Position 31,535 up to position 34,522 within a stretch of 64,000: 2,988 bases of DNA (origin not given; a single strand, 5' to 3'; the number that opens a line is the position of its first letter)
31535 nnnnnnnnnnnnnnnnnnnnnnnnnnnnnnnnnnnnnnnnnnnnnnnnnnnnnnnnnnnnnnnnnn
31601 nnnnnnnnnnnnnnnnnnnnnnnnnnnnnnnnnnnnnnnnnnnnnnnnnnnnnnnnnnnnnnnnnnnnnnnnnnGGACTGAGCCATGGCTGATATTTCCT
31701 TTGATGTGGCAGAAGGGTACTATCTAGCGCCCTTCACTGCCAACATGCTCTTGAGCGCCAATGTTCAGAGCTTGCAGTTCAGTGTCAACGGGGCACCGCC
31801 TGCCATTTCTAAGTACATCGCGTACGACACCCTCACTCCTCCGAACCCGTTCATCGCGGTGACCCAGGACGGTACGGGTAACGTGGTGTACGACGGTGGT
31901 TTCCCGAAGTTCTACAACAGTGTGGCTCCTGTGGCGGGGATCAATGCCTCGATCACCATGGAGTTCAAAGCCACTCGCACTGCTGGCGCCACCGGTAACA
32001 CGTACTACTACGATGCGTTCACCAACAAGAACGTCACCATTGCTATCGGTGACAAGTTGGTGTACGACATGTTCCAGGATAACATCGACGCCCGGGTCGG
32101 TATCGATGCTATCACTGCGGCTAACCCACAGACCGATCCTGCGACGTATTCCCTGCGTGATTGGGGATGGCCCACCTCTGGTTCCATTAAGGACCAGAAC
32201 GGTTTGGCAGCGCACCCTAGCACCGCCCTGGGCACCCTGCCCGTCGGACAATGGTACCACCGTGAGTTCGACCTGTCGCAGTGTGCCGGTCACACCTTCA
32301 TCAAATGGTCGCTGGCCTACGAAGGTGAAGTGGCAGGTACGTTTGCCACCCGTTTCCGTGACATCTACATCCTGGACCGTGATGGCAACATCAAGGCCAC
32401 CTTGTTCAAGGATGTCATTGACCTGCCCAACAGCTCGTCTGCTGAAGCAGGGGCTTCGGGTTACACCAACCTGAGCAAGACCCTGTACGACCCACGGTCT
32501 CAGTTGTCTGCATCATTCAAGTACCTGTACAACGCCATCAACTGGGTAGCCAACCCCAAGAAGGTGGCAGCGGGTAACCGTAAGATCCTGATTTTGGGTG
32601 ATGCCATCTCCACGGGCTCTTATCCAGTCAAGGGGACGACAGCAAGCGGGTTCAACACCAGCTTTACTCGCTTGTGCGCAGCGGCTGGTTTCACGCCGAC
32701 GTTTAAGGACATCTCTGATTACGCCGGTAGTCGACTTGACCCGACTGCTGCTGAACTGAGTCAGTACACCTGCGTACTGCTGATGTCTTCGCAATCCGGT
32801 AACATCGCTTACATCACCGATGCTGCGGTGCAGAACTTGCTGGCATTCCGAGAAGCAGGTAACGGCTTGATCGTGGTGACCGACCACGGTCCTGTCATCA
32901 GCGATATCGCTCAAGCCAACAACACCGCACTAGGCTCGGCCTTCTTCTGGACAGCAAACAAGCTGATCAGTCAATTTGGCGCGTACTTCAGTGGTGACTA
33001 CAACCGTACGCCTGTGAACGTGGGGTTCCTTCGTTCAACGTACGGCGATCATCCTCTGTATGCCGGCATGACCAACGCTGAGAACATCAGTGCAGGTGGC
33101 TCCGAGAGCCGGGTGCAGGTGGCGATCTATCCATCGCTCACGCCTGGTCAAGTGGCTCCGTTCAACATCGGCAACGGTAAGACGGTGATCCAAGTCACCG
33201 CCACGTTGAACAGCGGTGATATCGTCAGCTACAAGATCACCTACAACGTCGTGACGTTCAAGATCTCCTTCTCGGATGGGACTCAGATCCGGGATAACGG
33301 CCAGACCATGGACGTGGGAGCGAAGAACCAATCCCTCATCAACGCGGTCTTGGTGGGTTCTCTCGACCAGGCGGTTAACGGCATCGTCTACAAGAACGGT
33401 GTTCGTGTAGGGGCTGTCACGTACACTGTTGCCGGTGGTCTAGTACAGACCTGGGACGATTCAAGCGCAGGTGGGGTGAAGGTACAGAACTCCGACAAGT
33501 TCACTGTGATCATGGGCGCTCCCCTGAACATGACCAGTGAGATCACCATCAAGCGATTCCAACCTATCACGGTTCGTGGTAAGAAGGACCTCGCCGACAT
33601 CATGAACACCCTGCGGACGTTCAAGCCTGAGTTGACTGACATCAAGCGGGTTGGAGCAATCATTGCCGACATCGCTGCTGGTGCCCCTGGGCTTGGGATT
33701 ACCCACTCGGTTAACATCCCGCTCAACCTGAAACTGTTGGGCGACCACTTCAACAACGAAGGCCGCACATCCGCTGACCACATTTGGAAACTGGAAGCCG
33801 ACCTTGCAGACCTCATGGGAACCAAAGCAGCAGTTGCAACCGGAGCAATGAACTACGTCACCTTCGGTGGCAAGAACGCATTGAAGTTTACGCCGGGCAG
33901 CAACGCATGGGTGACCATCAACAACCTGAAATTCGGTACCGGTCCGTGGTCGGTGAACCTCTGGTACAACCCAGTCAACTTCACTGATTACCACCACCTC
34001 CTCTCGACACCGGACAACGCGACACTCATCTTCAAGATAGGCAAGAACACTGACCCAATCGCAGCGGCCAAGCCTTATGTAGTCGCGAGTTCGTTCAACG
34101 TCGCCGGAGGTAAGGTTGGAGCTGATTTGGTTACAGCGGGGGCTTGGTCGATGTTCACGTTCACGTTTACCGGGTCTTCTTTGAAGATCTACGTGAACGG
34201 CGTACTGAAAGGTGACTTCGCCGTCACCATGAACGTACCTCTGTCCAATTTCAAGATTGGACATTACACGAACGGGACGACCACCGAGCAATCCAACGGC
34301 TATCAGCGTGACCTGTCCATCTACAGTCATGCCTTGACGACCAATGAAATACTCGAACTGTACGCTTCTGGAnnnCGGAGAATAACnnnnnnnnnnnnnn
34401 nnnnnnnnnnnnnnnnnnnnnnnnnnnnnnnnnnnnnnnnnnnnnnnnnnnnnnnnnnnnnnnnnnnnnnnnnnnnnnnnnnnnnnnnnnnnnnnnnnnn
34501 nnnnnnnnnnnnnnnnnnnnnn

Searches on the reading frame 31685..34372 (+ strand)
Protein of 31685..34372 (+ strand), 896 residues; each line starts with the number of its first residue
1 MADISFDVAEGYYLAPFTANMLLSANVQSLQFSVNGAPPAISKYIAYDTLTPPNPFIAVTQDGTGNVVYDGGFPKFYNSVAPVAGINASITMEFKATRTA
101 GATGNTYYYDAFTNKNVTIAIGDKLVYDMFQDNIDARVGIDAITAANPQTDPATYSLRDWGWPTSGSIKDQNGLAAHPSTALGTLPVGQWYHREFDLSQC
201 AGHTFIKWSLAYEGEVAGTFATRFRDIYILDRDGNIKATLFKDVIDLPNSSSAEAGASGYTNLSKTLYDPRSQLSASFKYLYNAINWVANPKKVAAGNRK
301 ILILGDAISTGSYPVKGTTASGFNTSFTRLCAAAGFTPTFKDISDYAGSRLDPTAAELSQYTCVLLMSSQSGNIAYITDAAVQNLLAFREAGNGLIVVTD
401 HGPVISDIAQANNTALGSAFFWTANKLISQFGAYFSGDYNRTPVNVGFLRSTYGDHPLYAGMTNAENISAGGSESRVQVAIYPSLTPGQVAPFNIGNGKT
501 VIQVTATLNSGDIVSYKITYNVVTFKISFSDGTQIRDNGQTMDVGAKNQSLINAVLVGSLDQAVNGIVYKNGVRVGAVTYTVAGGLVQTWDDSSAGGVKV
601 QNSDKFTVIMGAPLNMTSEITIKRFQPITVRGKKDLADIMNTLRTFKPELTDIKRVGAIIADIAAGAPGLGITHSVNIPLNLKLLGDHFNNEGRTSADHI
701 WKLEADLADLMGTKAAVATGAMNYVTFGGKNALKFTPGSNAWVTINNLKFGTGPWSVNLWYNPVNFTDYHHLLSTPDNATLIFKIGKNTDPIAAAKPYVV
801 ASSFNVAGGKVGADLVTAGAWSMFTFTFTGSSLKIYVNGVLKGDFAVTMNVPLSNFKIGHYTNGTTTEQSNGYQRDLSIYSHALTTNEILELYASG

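Call 12: search_protein_families(library=phrogs, proteins=[window:31685-34372:+], max_evalue=0.00001)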
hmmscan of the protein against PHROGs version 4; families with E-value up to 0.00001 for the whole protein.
window:31685-34372:+ (896 aa): 1 family
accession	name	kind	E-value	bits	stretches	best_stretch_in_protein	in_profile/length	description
phrog_11065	-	head and packaging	1.4e-128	431.1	2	271-660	95-499/631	virion structural protein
